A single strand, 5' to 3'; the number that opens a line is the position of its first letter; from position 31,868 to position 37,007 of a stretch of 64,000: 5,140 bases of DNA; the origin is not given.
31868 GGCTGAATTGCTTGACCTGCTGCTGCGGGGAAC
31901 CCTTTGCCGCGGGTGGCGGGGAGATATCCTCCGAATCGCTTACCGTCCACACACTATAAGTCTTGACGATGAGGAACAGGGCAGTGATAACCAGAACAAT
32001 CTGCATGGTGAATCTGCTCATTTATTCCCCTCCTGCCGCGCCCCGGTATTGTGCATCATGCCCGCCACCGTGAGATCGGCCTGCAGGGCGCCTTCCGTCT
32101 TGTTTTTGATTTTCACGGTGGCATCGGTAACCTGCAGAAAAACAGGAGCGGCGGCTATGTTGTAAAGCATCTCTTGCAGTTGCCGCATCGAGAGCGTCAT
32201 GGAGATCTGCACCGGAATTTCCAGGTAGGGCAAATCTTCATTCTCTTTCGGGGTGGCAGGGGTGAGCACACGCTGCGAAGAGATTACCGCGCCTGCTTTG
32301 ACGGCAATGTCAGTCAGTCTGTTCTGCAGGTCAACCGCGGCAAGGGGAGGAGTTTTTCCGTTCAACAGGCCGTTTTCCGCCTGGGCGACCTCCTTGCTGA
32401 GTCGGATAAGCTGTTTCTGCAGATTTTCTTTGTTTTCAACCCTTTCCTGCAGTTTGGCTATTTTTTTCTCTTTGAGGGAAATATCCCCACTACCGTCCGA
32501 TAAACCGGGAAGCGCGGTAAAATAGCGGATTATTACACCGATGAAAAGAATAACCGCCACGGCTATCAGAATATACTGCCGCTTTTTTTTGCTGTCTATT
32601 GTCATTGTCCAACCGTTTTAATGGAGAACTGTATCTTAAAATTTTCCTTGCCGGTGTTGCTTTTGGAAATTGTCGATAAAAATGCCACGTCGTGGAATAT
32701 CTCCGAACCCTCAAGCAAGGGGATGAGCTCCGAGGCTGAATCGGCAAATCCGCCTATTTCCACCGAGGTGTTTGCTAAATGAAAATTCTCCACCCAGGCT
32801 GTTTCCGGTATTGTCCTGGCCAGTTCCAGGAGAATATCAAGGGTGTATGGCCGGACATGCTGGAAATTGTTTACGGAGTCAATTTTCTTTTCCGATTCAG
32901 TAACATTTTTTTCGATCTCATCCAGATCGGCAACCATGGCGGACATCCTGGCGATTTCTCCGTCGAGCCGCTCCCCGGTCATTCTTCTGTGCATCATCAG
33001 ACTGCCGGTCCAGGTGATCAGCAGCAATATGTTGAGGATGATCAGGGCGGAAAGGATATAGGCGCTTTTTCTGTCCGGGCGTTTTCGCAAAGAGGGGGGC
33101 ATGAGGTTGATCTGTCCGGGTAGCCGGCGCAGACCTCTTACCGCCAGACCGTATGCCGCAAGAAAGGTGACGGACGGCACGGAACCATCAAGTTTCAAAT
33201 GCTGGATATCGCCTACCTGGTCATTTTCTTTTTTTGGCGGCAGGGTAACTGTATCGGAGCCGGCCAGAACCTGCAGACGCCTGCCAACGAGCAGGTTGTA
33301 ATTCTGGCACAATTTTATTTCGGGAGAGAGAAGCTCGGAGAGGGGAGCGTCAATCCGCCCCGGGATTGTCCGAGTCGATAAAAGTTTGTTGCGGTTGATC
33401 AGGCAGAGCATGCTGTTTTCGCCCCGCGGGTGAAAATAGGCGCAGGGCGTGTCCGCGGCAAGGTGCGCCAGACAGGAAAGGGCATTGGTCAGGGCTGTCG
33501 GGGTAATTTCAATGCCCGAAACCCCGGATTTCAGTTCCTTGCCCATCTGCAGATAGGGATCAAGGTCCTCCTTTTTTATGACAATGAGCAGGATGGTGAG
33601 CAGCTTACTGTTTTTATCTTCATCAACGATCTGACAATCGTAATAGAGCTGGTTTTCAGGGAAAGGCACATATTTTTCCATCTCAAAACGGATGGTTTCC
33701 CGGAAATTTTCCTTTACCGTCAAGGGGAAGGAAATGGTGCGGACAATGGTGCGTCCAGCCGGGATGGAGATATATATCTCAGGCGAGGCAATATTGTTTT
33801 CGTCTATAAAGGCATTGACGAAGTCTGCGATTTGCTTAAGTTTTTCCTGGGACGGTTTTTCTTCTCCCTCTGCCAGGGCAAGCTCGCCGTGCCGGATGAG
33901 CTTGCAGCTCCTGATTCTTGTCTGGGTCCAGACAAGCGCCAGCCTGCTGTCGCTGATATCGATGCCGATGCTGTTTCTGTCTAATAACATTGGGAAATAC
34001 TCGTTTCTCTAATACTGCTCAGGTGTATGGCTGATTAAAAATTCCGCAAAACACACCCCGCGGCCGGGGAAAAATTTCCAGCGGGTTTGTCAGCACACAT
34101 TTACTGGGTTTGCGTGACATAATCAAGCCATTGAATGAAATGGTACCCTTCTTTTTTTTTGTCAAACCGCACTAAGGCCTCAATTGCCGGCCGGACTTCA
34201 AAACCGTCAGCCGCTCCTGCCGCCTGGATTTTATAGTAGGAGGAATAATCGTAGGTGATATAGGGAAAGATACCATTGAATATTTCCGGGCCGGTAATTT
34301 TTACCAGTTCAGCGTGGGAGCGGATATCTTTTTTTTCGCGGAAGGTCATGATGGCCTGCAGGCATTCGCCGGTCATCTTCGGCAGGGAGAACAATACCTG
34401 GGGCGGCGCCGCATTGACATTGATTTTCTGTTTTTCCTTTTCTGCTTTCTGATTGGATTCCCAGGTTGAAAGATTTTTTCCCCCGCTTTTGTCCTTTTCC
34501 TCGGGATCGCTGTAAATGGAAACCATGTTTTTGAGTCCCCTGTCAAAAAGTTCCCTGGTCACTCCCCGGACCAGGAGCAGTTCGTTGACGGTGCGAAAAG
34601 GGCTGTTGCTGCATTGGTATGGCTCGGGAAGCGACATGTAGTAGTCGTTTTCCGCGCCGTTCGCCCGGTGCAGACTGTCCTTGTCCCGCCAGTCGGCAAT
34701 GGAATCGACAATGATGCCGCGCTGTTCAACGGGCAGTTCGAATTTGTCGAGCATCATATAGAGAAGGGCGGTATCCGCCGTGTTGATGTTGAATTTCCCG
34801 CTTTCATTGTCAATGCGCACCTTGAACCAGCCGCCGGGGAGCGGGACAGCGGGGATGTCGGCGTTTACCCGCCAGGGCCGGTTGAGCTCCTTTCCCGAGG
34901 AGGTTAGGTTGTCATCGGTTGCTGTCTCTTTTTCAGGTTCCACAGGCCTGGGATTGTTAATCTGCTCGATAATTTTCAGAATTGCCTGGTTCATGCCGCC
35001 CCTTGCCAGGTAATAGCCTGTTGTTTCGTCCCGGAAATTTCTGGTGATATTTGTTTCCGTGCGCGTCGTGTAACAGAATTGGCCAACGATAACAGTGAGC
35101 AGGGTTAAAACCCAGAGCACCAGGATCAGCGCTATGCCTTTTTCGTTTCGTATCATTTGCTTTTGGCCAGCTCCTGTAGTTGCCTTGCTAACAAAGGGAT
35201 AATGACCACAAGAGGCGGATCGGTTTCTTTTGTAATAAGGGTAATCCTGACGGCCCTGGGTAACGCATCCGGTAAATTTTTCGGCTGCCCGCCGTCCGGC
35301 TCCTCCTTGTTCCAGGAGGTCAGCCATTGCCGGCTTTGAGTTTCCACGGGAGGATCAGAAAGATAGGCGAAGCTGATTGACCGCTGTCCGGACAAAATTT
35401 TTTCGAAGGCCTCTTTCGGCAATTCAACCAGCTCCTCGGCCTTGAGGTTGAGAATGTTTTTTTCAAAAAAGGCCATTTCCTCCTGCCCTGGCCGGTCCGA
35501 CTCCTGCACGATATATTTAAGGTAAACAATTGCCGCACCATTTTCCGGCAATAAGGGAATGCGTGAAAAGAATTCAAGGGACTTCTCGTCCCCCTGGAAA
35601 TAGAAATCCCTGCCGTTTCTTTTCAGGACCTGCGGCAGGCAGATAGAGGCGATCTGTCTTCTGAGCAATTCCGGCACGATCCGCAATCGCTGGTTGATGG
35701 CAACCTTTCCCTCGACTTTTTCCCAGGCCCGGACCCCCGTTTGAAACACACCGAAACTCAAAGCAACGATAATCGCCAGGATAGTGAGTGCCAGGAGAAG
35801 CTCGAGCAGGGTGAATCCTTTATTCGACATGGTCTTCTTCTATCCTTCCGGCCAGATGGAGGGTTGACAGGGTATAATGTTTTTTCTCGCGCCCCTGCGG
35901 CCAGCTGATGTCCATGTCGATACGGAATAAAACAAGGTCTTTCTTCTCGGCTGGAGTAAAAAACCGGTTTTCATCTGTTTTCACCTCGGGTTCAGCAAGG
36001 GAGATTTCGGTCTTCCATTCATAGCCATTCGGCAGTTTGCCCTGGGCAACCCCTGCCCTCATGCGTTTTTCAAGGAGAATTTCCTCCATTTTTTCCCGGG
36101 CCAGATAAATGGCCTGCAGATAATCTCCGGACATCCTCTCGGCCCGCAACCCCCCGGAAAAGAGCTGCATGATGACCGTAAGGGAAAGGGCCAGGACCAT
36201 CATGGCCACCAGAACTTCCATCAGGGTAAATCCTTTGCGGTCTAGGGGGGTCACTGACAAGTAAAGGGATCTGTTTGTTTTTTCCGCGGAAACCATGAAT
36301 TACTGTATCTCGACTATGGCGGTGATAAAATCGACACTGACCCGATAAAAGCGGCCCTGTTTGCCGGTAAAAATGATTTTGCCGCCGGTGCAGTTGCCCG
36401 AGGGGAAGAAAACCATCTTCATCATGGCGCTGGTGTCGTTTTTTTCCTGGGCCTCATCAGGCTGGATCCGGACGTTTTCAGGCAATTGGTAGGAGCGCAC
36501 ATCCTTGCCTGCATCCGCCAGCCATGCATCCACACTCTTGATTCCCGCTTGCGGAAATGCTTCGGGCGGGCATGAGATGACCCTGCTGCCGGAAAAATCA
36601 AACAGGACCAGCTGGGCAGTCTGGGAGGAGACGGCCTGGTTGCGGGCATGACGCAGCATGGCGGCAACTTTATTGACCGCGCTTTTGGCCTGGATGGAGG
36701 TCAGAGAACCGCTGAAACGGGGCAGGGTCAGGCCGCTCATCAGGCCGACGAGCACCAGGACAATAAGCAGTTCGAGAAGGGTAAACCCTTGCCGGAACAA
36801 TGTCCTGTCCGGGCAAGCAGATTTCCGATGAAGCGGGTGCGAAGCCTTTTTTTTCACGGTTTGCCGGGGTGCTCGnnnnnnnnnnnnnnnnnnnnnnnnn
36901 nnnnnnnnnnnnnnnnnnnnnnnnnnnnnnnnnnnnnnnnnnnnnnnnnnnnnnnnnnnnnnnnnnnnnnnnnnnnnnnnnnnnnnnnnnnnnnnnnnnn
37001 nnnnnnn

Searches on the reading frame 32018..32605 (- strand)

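Call 87: search_protein_families(library=pfam, proteins=[window:32018-32605:-], max_evalue=0.01)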
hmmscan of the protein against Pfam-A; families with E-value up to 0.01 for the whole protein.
window:32018-32605:- (195 aa): 2 families
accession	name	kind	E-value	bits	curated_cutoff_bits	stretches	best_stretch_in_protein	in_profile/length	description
PF10741.14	T2SSM_b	-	2.1e-12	47.4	21.7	1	77-183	3-110/111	Type II secretion system (T2SS), protein M subtype b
PF04350.18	PilO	-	0.00089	19.9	22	1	46-180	5-138/145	Pilus assembly protein, PilO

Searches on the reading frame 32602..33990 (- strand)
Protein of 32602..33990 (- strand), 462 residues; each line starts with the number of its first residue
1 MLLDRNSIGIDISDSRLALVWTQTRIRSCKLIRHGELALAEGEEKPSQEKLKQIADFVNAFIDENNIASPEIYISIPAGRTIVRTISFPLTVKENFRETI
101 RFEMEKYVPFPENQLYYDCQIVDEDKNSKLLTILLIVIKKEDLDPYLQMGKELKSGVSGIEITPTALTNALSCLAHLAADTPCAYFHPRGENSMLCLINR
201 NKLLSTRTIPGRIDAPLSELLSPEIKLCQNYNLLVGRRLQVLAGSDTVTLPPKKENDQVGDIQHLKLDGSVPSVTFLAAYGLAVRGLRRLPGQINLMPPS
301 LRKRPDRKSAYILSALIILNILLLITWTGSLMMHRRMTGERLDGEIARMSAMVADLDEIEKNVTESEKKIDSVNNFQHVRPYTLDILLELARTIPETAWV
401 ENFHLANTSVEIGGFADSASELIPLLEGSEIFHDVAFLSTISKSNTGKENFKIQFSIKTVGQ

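Call 87: search_protein_families(library=pfam, proteins=[window:32602-33990:-], max_evalue=0.01)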
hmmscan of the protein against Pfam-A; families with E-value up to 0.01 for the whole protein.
window:32602-33990:- (462 aa): 2 families
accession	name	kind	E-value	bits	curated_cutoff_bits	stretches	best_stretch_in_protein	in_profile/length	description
PF05137.18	PilN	-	2.5e-12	47.1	22.8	1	386-457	2-78/78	Fimbrial assembly protein (PilN)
PF11104.14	PilM_2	-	1.6e-10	40.9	27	1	9-169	1-164/340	Type IV pilus assembly protein PilM;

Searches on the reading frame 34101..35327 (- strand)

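Call 87: search_protein_families(library=pfam, proteins=[window:34101-35327:-], max_evalue=0.01)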
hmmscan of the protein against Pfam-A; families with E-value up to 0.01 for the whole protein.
window:34101-35327:- (408 aa): 3 families
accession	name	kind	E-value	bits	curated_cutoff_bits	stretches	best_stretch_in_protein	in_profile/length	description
PF21687.3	T2SSK_1st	-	6.7e-16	59.4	26.2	1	185-272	19-105/107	Type II secretion system (T2SS), protein K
PF12836.13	HHH_3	-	1.1e-07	32.2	27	0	298-346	2-51/65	Helix-hairpin-helix motif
PF03934.19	T2SSK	-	0.00029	21.6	24.2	0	302-342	1-42/63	Type II secretion system (T2SS), protein K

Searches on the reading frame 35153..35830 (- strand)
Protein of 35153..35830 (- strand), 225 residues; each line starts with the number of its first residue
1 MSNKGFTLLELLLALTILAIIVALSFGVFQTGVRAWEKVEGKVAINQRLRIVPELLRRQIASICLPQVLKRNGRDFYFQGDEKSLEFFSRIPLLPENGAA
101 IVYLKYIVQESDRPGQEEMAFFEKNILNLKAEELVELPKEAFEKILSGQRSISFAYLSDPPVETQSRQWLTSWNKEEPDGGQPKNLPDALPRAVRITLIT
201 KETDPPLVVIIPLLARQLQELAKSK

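Call 87: search_protein_families(library=pfam, proteins=[window:35153-35830:-], max_evalue=0.01)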
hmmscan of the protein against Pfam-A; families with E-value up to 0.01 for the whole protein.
window:35153-35830:- (225 aa): 2 families
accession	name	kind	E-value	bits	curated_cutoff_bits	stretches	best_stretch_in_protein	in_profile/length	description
PF07963.17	N_methyl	-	3.9e-07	29.8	21.2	1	2-25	3-26/27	Prokaryotic N-terminal methylation motif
PF11612.13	T2SSJ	-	0.00028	21.6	28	1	141-203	86-133/140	Type II secretion system (T2SS), protein J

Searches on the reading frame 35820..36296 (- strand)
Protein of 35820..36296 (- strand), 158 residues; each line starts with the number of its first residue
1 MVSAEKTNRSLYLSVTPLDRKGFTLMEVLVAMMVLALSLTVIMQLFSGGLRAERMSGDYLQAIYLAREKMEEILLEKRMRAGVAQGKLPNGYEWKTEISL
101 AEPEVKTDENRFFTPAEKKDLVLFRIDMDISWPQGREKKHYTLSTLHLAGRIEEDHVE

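Call 87: search_protein_families(library=pfam, proteins=[window:35820-36296:-], max_evalue=0.01)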
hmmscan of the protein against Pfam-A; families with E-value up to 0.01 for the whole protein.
window:35820-36296:- (158 aa): 1 family
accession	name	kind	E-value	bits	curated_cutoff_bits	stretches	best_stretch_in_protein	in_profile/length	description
PF07963.17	N_methyl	-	1.2e-06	28.3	21.2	1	20-42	4-26/27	Prokaryotic N-terminal methylation motif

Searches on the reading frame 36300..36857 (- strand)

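Call 87: search_protein_families(library=pfam, proteins=[window:36300-36857:-], max_evalue=0.01)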
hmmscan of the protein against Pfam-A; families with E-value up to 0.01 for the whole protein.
window:36300-36857:- (185 aa): 2 families
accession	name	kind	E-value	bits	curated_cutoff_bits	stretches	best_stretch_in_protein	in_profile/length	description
PF12019.13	GspH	-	9.6e-07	29.7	21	1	60-176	1-105/108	Type II transport protein GspH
PF07963.17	N_methyl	-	1.7e-05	24.6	21.2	1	22-43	4-25/27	Prokaryotic N-terminal methylation motif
